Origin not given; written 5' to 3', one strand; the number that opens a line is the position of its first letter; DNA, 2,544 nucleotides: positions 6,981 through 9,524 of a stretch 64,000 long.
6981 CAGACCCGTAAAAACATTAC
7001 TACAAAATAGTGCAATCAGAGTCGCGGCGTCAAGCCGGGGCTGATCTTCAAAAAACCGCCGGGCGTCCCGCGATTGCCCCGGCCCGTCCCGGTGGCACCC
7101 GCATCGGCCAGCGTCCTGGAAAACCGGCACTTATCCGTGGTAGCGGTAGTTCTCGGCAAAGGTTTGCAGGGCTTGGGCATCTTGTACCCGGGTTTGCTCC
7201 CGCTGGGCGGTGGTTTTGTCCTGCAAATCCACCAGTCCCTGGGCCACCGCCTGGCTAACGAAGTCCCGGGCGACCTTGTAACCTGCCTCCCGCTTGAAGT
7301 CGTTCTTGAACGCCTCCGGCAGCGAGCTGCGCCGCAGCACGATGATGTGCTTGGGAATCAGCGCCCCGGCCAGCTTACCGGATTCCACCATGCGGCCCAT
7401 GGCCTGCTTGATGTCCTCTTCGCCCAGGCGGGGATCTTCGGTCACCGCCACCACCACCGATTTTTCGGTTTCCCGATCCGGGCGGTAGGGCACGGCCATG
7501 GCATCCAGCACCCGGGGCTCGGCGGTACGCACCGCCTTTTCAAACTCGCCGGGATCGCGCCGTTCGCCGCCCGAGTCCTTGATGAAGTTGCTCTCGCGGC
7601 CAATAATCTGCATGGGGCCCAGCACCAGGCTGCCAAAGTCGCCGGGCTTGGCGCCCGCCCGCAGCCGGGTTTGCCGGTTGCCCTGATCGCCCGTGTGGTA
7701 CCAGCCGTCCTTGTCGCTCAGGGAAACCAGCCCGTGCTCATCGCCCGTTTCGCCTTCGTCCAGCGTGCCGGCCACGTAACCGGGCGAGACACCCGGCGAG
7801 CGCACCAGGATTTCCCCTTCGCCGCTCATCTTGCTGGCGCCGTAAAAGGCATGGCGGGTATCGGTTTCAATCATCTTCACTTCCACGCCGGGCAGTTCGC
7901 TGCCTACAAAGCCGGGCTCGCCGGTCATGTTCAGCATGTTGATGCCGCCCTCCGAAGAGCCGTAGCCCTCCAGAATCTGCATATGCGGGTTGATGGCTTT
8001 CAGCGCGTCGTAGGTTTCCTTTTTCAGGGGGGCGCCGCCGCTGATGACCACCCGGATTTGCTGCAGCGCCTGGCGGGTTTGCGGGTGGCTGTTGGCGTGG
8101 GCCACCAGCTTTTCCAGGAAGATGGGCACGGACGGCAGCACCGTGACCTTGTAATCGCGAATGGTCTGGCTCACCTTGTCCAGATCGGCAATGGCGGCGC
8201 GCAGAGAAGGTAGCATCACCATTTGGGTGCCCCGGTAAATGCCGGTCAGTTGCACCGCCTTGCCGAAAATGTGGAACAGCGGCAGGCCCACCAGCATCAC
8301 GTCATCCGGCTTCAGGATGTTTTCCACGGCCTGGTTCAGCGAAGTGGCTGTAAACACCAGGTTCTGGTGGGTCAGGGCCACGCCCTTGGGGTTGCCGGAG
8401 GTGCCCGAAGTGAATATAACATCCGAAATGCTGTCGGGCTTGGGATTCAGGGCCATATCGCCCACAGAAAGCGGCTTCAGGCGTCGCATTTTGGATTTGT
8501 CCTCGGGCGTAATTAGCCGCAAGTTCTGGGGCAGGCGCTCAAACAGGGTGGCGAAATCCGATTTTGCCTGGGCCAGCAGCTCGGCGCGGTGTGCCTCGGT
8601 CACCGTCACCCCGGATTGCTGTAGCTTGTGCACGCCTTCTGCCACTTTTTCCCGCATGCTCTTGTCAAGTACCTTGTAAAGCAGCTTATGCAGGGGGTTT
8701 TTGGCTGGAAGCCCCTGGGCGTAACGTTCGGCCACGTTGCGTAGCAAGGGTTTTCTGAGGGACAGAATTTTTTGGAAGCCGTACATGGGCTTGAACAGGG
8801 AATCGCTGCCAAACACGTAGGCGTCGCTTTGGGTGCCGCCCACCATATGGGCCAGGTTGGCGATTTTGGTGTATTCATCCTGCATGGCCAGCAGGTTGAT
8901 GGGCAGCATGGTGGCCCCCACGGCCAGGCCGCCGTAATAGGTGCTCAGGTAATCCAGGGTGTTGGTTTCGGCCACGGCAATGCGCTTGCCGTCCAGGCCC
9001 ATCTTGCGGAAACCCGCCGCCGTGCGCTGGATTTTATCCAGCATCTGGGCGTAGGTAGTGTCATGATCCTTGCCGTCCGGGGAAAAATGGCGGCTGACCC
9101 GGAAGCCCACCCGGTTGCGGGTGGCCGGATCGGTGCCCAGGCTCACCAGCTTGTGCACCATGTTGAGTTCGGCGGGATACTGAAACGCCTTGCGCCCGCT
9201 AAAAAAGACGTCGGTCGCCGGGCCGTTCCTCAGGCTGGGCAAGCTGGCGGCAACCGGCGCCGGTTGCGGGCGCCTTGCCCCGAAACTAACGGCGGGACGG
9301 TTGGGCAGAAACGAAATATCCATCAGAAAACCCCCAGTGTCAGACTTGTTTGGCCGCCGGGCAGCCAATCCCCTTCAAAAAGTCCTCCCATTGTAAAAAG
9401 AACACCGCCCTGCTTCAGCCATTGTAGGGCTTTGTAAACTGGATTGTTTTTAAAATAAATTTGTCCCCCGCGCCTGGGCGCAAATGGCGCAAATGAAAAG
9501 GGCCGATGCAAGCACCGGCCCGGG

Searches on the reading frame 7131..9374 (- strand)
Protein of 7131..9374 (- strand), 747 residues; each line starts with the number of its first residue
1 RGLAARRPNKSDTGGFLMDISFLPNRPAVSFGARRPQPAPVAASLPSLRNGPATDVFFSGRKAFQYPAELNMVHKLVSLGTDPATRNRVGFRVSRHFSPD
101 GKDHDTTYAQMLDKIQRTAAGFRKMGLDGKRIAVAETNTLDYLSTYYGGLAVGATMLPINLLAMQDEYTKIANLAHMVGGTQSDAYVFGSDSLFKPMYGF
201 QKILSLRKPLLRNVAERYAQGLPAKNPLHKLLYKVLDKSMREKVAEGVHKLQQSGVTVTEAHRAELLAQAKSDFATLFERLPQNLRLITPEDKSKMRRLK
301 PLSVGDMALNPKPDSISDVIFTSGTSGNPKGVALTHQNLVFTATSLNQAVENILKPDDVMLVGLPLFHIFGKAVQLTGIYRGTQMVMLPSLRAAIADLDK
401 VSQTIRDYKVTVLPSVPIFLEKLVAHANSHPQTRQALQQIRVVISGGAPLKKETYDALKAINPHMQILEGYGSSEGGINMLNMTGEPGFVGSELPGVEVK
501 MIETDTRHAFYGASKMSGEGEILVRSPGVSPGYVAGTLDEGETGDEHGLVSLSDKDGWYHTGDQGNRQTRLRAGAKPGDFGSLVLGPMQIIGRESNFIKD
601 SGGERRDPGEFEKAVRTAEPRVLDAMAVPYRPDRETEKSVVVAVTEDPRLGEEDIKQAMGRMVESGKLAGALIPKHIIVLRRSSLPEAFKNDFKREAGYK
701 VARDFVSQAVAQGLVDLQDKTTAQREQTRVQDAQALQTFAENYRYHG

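Call 61: search_protein_families(library=pfam, proteins=[window:7131-9374:-], max_evalue=0.00001)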
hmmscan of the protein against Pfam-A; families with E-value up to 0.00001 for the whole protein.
window:7131-9374:- (747 aa): 1 family
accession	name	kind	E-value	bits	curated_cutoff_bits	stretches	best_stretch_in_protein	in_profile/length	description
PF00501.34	AMP-binding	-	1.2e-56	192.7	29.9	1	101-533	17-383/384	AMP-binding enzyme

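Call 89: search_protein_families(library=pfam, proteins=[window:7131-9374:-], max_evalue=0.001)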
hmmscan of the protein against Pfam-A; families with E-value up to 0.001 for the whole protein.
window:7131-9374:- (747 aa): 1 family
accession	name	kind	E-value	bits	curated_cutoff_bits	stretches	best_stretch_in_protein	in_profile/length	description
PF00501.34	AMP-binding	-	1.2e-56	192.7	29.9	1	101-533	17-383/384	AMP-binding enzyme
